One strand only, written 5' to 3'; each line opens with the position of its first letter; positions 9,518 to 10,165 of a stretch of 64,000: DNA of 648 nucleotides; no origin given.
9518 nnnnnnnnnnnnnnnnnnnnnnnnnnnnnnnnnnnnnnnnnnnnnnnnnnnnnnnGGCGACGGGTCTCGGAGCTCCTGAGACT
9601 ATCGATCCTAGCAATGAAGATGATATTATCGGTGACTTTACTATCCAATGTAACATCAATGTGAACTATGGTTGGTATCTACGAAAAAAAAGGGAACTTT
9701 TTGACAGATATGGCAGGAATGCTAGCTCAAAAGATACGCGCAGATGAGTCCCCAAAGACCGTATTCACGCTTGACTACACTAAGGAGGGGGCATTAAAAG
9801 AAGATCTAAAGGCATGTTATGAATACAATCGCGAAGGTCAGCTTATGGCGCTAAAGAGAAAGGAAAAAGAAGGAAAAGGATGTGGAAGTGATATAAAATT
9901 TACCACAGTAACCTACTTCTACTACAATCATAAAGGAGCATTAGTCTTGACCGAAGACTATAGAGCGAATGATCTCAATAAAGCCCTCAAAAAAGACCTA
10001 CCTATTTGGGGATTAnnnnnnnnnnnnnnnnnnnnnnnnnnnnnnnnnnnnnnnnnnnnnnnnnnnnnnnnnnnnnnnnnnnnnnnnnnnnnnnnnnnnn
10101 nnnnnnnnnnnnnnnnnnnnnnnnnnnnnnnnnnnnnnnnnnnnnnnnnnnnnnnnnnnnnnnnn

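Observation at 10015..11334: RHS core and toxin encoded as a stand-alone secreted 'tip' gene with its own signal peptide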

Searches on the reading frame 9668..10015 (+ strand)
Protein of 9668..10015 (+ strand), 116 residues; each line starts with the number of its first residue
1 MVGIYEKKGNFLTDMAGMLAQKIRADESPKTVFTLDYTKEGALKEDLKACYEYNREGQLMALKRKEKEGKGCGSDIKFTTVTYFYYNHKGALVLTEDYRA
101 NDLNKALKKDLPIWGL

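Call 6: search_protein_families(library=pfam, proteins=[window:9668-10015:+], max_evalue=0.01)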
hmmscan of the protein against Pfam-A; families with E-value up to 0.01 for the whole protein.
window:9668-10015:+ (116 aa): 0 families
